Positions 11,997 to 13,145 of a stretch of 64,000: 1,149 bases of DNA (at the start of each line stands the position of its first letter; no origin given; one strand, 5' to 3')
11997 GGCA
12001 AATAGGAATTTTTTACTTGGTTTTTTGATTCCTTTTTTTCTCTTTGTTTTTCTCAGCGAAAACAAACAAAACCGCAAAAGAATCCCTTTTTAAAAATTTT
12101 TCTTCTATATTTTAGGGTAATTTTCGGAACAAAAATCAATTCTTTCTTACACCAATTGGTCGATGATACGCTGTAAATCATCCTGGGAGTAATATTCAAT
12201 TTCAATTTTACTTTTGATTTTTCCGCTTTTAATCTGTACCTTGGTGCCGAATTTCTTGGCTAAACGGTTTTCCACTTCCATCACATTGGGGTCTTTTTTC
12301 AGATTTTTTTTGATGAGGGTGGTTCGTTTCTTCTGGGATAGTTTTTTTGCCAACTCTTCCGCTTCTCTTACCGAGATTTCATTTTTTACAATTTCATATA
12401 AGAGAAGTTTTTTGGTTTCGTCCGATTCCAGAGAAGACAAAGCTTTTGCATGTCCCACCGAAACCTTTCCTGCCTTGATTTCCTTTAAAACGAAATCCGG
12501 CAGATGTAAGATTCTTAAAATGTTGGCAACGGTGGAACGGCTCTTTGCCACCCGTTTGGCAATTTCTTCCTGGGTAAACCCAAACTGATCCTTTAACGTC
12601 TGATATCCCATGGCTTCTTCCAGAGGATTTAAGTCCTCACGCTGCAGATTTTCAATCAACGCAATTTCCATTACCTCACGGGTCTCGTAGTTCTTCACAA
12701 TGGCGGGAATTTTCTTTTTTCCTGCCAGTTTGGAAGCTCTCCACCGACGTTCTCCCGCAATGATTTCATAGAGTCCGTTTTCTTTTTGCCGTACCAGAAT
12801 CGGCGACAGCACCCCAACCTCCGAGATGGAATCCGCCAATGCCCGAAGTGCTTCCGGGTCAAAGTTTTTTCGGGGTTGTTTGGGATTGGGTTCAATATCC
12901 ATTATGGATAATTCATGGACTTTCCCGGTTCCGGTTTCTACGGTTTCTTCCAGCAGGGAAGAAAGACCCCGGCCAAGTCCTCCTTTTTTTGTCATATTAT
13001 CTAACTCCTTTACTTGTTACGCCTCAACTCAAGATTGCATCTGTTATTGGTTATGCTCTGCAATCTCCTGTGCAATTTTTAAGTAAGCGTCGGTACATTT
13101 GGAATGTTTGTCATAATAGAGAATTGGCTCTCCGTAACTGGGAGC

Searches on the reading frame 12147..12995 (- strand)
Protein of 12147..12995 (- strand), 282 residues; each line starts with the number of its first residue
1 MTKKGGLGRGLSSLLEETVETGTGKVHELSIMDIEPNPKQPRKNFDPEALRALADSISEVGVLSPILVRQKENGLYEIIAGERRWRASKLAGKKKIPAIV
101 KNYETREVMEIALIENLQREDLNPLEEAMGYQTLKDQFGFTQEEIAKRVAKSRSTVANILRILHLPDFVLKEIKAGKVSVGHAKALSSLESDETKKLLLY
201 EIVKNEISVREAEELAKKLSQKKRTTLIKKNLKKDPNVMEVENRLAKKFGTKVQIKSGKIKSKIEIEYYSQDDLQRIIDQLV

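Call 70: search_protein_families(library=pfam, proteins=[window:12147-12995:-], max_evalue=0.00001)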
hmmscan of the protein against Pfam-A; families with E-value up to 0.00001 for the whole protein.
window:12147-12995:- (282 aa): 3 families
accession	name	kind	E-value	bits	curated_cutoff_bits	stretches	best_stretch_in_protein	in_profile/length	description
PF17762.8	HTH_ParB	-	3.1e-35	120.8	22.6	1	120-220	1-101/102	ParB HTH domain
PF02195.25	ParB_N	-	1.9e-34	118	26.3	1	25-118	2-95/95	ParB N-terminal domain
PF23552.2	ParB_C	-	3e-10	39.8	23.8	1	234-281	1-49/50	ParB dimerisation domain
